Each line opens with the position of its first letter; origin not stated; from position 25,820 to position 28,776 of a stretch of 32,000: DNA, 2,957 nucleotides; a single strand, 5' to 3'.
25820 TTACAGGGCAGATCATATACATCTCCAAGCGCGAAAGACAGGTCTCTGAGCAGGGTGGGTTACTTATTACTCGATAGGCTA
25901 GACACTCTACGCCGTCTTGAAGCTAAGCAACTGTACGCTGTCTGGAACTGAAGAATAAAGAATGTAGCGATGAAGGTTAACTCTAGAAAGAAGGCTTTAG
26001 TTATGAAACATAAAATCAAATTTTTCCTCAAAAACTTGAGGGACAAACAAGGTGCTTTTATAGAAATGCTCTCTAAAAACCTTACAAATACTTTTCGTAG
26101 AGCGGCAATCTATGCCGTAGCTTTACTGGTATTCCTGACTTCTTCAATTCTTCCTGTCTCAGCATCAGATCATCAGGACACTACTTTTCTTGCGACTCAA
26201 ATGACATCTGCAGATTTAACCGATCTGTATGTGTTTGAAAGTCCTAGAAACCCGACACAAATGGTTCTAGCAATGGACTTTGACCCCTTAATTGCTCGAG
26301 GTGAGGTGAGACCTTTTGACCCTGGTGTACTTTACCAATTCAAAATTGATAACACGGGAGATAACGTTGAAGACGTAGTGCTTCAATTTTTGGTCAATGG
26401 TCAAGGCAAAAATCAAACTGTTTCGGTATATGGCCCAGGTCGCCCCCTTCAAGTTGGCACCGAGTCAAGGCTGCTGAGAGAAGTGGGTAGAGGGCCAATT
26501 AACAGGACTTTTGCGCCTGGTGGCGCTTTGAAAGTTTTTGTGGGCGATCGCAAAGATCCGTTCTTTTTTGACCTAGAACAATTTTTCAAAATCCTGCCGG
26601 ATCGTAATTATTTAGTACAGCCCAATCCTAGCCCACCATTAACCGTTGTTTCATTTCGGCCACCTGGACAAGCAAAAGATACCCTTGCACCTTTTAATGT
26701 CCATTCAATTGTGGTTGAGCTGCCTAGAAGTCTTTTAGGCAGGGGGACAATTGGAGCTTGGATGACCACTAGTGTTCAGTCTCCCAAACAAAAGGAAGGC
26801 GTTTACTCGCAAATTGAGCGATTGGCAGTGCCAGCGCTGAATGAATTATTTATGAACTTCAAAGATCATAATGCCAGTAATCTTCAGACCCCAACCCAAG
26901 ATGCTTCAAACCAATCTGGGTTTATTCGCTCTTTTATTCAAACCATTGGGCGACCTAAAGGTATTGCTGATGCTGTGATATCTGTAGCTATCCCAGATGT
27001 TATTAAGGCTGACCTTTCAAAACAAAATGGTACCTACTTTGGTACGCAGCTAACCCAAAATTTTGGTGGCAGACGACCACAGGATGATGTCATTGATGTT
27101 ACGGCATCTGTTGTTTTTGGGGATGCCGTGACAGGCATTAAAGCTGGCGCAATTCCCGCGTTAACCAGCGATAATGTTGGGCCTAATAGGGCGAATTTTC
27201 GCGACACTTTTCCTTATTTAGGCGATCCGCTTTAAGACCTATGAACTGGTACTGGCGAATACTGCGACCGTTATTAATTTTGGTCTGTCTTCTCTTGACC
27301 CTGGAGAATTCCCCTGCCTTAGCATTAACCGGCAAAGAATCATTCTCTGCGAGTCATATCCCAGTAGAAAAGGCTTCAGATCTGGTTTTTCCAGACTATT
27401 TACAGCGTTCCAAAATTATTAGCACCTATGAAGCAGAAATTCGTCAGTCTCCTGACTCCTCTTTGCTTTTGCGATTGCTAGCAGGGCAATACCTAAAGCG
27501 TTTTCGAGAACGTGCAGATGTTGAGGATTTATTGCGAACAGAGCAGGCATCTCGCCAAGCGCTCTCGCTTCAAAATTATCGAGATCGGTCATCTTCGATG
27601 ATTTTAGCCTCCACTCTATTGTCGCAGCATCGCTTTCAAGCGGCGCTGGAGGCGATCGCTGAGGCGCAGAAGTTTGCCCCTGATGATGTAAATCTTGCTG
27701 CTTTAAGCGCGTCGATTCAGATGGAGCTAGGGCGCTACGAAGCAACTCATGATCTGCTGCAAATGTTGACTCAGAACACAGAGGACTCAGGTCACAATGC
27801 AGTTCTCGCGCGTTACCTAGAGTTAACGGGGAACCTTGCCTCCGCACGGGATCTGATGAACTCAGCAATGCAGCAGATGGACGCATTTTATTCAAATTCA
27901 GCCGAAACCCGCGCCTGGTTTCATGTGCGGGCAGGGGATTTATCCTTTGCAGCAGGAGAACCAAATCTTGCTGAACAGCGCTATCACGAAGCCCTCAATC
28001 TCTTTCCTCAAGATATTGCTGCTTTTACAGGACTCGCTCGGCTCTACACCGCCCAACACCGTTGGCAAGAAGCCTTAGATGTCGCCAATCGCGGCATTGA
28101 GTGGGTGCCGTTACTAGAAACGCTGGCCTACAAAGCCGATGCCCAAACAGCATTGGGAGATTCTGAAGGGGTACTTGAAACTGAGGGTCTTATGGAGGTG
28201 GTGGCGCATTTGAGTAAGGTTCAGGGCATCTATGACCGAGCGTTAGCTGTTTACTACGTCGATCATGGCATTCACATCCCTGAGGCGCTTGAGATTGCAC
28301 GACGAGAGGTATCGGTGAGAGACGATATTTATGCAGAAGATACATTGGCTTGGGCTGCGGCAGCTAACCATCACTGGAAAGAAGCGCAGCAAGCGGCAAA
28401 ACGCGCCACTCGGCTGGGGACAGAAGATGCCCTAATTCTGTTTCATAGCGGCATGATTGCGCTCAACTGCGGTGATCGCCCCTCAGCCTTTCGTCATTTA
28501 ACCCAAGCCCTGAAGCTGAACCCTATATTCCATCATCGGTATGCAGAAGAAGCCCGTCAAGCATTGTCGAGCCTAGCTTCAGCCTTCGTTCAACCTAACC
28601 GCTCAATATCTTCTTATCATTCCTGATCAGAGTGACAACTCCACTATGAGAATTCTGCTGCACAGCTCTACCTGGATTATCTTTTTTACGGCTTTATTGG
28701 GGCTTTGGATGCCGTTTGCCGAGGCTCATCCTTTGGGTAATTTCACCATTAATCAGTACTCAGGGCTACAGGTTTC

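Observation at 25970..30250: Exported DUF4331 + anchored TPR + His-rich RcnA/NicO-like permease operon: candidate uncharacterised envelope metal-handling system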

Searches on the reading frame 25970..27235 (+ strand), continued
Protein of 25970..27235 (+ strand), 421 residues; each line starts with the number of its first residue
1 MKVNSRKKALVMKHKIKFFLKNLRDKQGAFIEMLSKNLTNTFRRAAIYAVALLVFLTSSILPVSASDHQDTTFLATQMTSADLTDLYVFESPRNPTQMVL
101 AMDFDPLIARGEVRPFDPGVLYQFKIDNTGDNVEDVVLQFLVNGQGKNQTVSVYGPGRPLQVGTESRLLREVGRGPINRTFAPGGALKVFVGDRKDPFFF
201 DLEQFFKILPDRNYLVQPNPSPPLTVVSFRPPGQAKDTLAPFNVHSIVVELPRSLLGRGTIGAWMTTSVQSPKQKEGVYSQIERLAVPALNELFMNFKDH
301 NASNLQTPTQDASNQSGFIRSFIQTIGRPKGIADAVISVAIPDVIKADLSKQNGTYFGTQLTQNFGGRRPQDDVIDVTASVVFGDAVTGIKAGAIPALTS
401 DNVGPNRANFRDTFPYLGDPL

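Call 56: find_related_loci(query=window:26066-27235:+, collection=metagenome_contigs, flank=6000)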
Query window:26066-27235:+ (389 aa) in metagenome_contigs; peptide patterns used: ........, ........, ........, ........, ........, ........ (x = any residue, [..] = any of these).
217 stretches matched a pattern; 88 encode a relative of the query (tblastn E <= 1e-3); the best 80 are kept; 80 distinct loci.
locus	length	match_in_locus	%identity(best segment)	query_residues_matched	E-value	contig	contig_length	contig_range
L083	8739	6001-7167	75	1-389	0e+0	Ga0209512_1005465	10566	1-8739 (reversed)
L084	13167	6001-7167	75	1-389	0e+0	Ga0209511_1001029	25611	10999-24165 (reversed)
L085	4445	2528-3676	72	7-389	0e+0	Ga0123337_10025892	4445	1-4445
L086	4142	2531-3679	71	7-389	0e+0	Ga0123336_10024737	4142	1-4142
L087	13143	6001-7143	70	9-389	0e+0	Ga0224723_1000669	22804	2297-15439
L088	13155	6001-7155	71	4-389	0e+0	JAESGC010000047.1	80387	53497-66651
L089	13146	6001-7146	71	7-388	3e-179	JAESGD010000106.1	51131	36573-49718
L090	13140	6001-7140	70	10-389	5e-178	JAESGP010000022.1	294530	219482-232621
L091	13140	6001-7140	69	11-388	5e-177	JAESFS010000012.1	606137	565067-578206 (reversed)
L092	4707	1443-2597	71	6-389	0e+0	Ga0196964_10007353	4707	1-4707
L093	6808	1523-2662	70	10-389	2e-177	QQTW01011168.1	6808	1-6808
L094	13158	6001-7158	67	2-388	1e-174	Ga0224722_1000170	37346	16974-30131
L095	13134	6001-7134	69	13-389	9e-174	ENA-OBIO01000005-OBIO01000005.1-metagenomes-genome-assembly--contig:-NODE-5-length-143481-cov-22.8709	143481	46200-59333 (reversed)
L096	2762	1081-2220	69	10-389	0e+0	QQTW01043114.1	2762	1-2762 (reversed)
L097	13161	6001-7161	69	1-388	6e-173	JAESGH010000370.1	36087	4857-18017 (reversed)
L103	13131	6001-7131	46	33-388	6e-78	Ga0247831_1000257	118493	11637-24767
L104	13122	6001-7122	44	33-388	1e-74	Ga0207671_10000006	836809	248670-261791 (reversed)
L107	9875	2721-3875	41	33-388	2e-70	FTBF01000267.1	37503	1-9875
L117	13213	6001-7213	47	33-388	8e-50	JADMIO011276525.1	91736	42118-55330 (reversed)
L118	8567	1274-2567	43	6-388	2e-64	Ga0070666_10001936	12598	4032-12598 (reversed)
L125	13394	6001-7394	42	3-388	2e-44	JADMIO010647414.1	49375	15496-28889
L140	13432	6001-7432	31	33-388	1e-18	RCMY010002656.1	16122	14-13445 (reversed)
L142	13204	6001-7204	34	17-388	2e-23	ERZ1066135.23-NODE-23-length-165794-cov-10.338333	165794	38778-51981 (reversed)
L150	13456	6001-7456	30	33-388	2e-9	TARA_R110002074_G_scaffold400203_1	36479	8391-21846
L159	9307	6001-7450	30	33-388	6e-8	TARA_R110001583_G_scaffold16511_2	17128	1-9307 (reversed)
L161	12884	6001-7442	29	35-388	5e-6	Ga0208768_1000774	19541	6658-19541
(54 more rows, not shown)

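Call 61: search_protein_families(library=pfam, proteins=[L103:8507-9343:+, L104:8415-10343:+, L117:8602-9624:+, L118:3906-4979:+, L125:10187-11284:+, L142:8564-10819:+, L150:4520-5725:-], max_evalue=0.001)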
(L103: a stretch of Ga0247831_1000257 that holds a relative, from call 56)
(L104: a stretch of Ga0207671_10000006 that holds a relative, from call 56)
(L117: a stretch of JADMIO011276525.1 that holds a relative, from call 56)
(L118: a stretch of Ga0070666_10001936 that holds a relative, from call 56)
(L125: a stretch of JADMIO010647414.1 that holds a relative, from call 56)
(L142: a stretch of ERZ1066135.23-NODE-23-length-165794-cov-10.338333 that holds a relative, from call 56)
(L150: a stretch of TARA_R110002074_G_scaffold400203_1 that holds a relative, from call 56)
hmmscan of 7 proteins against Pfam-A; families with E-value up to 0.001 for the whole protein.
L103:8507-9343:+ (279 aa): 1 family
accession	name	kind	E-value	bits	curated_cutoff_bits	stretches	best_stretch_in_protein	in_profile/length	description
PF01891.21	CbiM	-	1.4e-50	172.5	23.1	1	22-239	1-204/205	Cobalt uptake substrate-specific transmembrane region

L104:8415-10343:+ (643 aa): 3 families
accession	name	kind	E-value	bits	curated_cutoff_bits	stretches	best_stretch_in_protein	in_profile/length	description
PF01891.21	CbiM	-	1.2e-53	182.5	23.1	1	15-233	1-205/205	Cobalt uptake substrate-specific transmembrane region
PF02361.21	CbiQ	-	3e-23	83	25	1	407-609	6-211/216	Cobalt transport protein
PF13190.11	PDGLE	-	1.2e-08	35.1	27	1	252-333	9-93/102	PDGLE domain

L117:8602-9624:+ (341 aa): 2 families
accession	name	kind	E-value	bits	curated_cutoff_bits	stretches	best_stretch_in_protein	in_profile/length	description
PF13795.12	HupE_UreJ_2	-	2.8e-44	151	24.5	1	163-311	1-155/156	HupE / UreJ protein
PF04955.18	HupE_UreJ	-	4.7e-07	29.9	23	1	166-330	24-175/179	HupE / UreJ protein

L118:3906-4979:+ (358 aa): 2 families
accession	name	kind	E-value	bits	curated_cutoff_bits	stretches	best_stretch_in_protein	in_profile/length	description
PF13795.12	HupE_UreJ_2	-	5e-43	146.9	24.5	1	179-326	1-154/156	HupE / UreJ protein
PF04955.18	HupE_UreJ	-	7.2e-06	26.1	23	1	182-335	24-167/179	HupE / UreJ protein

L125:10187-11284:+ (366 aa): 2 families
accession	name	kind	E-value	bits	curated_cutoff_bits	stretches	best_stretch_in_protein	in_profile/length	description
PF13795.12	HupE_UreJ_2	-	3.4e-45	154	24.5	1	187-335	1-155/156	HupE / UreJ protein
PF04955.18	HupE_UreJ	-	5.4e-07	29.7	23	1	186-347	21-169/179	HupE / UreJ protein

L142:8564-10819:+ (752 aa): 2 families
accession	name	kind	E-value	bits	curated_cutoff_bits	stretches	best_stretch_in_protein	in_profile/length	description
PF07715.20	Plug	-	1.6e-13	51.5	23.9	1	129-232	11-106/107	TonB-dependent Receptor Plug Domain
PF13715.12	CarbopepD_reg_2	-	1.1e-08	35.5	32.2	1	39-117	4-88/88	CarboxypepD_reg-like domain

L150:4520-5725:- (402 aa): 1 family
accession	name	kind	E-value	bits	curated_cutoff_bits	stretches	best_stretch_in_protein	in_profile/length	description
PF07766.19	LETM1_RBD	-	6.1e-10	39.5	25.3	1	339-398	1-60/229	LETM1-like, RBD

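Call 89: search_protein_families(library=pfam, proteins=[L161:9171-11432:-, L140:9622-10416:-, L159:3705-4475:+, L103:1050-1784:+, L107:7268-8248:+, L095:5183-5785:-], max_evalue=0.0001)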
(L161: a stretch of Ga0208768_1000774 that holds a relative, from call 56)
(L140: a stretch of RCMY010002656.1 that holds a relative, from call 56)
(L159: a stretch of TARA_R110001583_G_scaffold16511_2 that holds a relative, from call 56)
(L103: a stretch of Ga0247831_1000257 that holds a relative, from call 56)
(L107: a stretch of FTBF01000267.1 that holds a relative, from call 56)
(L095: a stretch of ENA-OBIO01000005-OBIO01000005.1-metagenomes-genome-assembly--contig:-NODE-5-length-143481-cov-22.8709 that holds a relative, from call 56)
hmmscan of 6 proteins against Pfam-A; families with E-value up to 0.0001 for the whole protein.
L161:9171-11432:- (754 aa): 4 families
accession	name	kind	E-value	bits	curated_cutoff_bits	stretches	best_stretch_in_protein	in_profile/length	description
PF03176.21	MMPL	-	8.6e-40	137.1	20.5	2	172-377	99-312/333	MMPL family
PF12349.14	Sterol-sensing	-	6.9e-09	36.2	22.3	1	239-364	8-133/153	Sterol-sensing domain of SREBP cleavage-activation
PF02460.24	Patched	-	1.7e-08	34.8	23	1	236-364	27-154/156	Patched SSD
PF00873.25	ACR_tran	-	5.1e-07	28.2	28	0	213-363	331-485/1021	AcrB/AcrD/AcrF family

L140:9622-10416:- (265 aa): 1 family
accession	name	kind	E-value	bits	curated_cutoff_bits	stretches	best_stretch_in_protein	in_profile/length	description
PF04784.19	DUF547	-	7.7e-28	97.4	27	1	75-198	5-125/125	Protein of unknown function, DUF547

L159:3705-4475:+ (257 aa): 2 families
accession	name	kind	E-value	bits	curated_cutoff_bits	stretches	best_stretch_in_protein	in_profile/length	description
PF04397.21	LytTR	-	8.3e-23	80.9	22.6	1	159-256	3-97/98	LytTr DNA-binding domain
PF00072.30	Response_reg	-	4.5e-15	56.2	30.2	1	7-112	2-110/111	Response regulator receiver domain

L103:1050-1784:+ (245 aa): 2 families
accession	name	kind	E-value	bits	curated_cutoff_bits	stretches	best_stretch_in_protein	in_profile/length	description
PF00072.30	Response_reg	-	4.1e-30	104.6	30.2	1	26-134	2-111/111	Response regulator receiver domain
PF00486.34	Trans_reg_C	-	5.2e-28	97.4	26.2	1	167-243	1-77/77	Transcriptional regulatory protein, C terminal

L107:7268-8248:+ (327 aa): 1 family
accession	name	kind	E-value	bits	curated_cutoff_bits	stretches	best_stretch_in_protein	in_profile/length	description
PF07963.17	N_methyl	-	2.1e-07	30.7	21.2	1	32-55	4-27/27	Prokaryotic N-terminal methylation motif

L095:5183-5785:- (201 aa): 4 families
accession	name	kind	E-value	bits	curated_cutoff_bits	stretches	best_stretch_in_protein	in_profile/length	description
PF08281.18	Sigma70_r4_2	-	2e-16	59.8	25.7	1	139-189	4-54/54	Sigma-70, region 4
PF04542.20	Sigma70_r2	-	5e-16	58.7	24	1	36-104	1-70/71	Sigma-70 region 2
PF04545.22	Sigma70_r4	-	3.4e-13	49.3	24.1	1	142-190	1-49/50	Sigma-70, region 4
PF07638.17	Sigma70_ECF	-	1.7e-07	31.8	21.1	1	20-190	6-180/185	ECF sigma factor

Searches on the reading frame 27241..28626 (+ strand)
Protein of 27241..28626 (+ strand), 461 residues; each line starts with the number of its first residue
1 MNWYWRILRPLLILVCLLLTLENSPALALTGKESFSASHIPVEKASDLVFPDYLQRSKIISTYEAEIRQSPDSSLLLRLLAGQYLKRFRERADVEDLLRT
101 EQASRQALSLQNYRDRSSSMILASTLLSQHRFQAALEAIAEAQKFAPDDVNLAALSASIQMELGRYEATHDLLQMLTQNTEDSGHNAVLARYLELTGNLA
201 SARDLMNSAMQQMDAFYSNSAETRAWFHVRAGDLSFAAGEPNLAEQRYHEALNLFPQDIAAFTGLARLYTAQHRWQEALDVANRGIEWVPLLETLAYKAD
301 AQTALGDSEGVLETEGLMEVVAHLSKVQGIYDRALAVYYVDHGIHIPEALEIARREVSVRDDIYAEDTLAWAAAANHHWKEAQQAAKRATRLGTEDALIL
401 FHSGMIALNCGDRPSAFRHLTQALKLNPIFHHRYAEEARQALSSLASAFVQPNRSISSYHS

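Call 3: search_protein_families(library=pfam, proteins=[window:27241-28626:+], max_evalue=0.01)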
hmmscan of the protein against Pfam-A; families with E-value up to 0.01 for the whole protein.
window:27241-28626:+ (461 aa): 12 families
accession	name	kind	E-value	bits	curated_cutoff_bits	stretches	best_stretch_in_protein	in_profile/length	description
PF07719.23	TPR_2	-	6.7e-15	54.4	27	0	397-428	1-32/34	Tetratricopeptide repeat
PF25062.1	ARM_TT21_N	-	2.8e-10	40.7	40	1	110-302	21-212/222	Tetratricopeptide repeat protein 21 N-terminal ARM repeat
PF14559.12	TPR_19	-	2.4e-09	37.8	25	2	236-290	2-56/68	Tetratricopeptide repeat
PF13428.12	TPR_14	-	4.5e-09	36.5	23.5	0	228-268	4-44/44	Tetratricopeptide repeat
PF13424.12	TPR_12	-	7.6e-07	29.7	30.1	1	189-256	9-76/77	Tetratricopeptide repeat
PF00515.34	TPR_1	-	1.5e-06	28.2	27.8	0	122-149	7-34/34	Tetratricopeptide repeat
PF13432.12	TPR_16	-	3.2e-06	27.9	32.7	0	231-284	3-56/65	Tetratricopeptide repeat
PF13371.12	TPR_9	-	4e-06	27.2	35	0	126-181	5-61/73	Tetratricopeptide repeat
PF12895.13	ANAPC3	-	4.4e-06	27.3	27.2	0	114-173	21-79/82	Anaphase-promoting complex, cyclosome, subunit 3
PF13181.12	TPR_8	-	0.0029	18.1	25.7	0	399-428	3-32/34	Tetratricopeptide repeat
PF13454.12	NAD_binding_9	-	0.007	16.8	21.8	0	37-116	55-132/155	FAD-NAD(P)-binding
PF13176.12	TPR_7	-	0.0079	16.7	27.9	0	262-281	2-21/36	Tetratricopeptide repeat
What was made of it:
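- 27241..28626 (+): Gene 2, an exported or anchored TPR protein of 461 aa. It is the dedicated partner of DUF4331. Pfam TPR families (call 3).
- On TPR proteins: TPR_2 at 54.4, TPR_19 at 37.8 and TPR_14 at 36.5 bits, all above their cut-offs (call 3).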

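Call 4: search_protein_families(library=ncbifam, proteins=[window:27241-28626:+], max_evalue=0.01)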
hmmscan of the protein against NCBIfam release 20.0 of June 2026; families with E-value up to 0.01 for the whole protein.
window:27241-28626:+ (461 aa): 11 families
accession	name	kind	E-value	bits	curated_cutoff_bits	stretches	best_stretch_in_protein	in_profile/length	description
TIGR02917.1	PEP_TPR_lipo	equivalog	3.2e-14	51.8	312.2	3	205-310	105-211/899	XrtA/PEP-CTERM system TPR-repeat protein PrsT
NF040959.1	MamA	equivalog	4.6e-06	26.2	200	0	115-210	70-166/204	magnetosome protein MamA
NF033920.0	C39_PA2778_fam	equivalog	1.4e-05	24.6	150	0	226-288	191-253/255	PA2778 family cysteine peptidase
TIGR03939.1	PGA_TPR_OMP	equivalog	1.4e-05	23.6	366.65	1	176-283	383-487/800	poly-beta-1,6 N-acetyl-D-glucosamine export porin PgaA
NF008520.0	PRK11447.1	equivalog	6e-05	21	858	1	136-278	255-404/1157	cellulose synthase complex outer membrane protein BcsC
TIGR02552.1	LcrH_SycD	equivalog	8.7e-05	22.3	104.8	1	369-444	58-132/136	SycD/LcrH family type III secretion system chaperone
NF008757.0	PRK11788.1-5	equivalog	9.5e-05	21.7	363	0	239-284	121-166/388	lipopolysaccharide assembly protein LapB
TIGR02521.1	type_IV_pilW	equivalog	0.00053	19.6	154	0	116-308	31-219/234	type IV pilus biogenesis/stability protein PilW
NF047507.1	TPR_BatC_Lepto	exception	0.0018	17.8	175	0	128-180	36-88/214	TPR repeat-containing protein BatC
TIGR00540.1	TPR_hemY_coli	hypoth_equivalog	0.0031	16.3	142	1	72-180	114-216/385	heme biosynthesis-associated TPR protein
NF052415.1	T3SS_chap_SctY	equivalog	0.0045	17.5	70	0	120-211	10-105/106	type III secretion apparatus assembly chaperone SctY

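Call 18: search_solved_structures(query=window:27241-28626:+, max_evalue=0.001)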
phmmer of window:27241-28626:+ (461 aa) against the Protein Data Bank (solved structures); distinct sequences matched with E-value up to 0.001: 7.
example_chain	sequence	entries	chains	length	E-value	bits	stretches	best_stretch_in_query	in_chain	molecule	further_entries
9qhb_A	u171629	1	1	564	1.3e-07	34.4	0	221-291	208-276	Engineered tetratricopeptide repeat protein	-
8bu0_A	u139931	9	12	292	1.2e-06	31.1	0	223-290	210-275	Consensus tetratricopeptide repeat protein | Crystal structure of an 8-repeat consensus TPR superhelix with Zinc. | Monomer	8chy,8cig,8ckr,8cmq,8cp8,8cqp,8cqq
2wqh_A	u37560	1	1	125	6.7e-05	25.4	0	215-290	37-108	CTPR3Y3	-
9qhc_A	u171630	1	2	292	9.7e-05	24.9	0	223-290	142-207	Engineered tetratricopeptide repeat protein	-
8ch0_A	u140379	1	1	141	0.00045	22.7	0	223-290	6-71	Consensus tetratricopeptide repeat protein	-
2fo7_A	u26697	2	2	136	0.0007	22.1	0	223-289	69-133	SYNTHETIC CONSENSUS TPR PROTEIN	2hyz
7obi_A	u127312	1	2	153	0.00095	21.6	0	237-290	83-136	CTPR-rv4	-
